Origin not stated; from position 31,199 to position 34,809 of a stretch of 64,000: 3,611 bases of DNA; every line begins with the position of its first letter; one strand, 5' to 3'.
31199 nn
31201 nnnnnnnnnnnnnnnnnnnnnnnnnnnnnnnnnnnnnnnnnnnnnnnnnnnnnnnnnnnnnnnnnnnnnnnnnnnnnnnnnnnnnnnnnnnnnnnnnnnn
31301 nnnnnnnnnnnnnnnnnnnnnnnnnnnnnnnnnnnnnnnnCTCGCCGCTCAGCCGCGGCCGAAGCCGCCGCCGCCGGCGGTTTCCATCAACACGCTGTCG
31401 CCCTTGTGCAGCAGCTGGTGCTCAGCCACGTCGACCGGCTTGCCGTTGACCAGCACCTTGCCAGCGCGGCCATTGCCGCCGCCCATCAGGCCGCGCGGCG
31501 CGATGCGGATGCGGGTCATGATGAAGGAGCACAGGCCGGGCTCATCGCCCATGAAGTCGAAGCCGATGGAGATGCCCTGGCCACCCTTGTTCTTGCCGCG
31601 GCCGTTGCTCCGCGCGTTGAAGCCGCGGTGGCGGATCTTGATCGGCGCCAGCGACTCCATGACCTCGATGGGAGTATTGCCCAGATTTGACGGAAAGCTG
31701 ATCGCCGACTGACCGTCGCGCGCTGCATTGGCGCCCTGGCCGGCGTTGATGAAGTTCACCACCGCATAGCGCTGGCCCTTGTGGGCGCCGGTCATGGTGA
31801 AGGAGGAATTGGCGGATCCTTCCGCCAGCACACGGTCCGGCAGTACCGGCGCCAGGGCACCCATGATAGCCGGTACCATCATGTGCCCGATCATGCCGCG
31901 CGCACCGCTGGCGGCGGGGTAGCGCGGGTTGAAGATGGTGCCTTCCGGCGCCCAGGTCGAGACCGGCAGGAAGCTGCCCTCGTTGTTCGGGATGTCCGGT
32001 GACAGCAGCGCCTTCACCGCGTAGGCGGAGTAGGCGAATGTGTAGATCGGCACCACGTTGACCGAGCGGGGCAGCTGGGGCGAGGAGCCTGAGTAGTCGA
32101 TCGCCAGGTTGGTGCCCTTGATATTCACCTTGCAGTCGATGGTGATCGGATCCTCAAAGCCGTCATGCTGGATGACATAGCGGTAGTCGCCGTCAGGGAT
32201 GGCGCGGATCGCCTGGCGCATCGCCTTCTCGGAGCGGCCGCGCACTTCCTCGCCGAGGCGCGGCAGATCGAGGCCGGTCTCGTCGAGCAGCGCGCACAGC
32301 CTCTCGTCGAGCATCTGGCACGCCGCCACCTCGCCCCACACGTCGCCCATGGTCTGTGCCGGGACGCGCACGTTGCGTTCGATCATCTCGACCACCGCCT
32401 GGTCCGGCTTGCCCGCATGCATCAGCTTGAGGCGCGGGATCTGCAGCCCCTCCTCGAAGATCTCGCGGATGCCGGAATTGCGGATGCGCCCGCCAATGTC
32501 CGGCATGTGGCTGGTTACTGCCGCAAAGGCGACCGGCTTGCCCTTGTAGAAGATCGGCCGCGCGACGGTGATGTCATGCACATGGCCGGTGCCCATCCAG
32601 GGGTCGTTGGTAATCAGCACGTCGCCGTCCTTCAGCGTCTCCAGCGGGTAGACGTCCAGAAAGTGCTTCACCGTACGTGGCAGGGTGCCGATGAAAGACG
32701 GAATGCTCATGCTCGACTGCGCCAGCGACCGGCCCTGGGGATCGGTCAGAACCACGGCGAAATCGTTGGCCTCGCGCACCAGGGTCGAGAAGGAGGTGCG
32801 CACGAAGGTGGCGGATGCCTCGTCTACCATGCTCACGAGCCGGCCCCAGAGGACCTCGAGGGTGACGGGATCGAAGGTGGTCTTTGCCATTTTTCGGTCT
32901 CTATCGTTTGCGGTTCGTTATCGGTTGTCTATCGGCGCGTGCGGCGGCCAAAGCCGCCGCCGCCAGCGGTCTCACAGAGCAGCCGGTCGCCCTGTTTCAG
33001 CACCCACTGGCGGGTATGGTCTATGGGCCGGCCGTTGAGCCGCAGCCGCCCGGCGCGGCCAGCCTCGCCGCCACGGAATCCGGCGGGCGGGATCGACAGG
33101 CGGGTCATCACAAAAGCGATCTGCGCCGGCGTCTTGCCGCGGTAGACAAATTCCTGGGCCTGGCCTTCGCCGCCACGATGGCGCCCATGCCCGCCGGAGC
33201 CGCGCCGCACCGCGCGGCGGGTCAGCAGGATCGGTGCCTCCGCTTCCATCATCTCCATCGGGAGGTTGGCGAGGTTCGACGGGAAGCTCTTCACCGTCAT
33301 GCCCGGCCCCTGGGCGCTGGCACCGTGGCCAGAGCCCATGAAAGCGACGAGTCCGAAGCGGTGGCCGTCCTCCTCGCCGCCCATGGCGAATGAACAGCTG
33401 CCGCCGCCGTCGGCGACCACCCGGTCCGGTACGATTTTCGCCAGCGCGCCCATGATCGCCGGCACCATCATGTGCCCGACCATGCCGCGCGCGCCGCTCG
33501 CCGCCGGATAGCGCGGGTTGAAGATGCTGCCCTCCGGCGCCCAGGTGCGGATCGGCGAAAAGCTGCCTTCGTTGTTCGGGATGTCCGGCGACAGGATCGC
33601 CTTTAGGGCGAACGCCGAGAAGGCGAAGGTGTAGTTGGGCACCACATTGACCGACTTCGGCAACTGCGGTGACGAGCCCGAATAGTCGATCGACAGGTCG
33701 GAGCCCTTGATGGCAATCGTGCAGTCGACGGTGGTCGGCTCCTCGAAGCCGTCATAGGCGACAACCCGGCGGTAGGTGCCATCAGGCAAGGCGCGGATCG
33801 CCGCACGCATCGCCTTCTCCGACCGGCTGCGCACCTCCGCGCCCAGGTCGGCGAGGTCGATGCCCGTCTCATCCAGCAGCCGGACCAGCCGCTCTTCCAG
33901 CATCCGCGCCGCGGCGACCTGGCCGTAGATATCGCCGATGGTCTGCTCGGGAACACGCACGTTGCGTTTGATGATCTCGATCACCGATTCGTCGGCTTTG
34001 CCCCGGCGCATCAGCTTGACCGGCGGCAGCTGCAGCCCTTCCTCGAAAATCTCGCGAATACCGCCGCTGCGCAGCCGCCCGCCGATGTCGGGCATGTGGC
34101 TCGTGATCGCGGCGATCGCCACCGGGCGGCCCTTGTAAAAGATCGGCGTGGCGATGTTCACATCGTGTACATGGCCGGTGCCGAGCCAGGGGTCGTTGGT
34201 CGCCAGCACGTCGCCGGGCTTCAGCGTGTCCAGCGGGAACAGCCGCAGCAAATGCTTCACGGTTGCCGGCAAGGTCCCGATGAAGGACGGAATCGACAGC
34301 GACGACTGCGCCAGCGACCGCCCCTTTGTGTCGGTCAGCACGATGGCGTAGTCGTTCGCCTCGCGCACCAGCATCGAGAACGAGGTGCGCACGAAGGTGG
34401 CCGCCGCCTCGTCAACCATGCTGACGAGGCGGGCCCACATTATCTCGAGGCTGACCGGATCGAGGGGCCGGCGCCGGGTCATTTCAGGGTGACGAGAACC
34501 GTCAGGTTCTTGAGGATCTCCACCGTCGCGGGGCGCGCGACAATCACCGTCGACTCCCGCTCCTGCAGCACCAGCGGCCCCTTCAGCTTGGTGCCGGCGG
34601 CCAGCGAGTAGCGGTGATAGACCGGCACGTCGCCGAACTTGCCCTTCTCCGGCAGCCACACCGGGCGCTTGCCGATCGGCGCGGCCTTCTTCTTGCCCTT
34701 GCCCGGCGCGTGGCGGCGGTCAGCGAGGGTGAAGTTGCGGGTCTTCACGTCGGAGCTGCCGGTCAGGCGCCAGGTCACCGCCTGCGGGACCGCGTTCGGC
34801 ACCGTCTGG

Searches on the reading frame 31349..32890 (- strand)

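Call 31: search_protein_families(library=pfam, proteins=[window:31349-32890:-], max_evalue=0.00001)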
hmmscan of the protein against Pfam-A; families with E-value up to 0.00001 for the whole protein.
window:31349-32890:- (513 aa): 1 family
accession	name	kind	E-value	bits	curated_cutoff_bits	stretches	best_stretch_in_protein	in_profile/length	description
PF02538.19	Hydantoinase_B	-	1.9e-138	462.6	26.8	1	7-512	1-518/519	Hydantoinase B/oxoprolinase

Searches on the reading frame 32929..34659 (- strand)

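Call 31: search_protein_families(library=pfam, proteins=[window:32929-34659:-], max_evalue=0.00001)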
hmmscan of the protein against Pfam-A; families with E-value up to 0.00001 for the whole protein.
window:32929-34659:- (576 aa): 1 family
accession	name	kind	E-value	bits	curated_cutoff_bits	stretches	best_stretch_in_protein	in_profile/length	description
PF02538.19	Hydantoinase_B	-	3.3e-143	478.3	26.8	1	67-572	1-518/519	Hydantoinase B/oxoprolinase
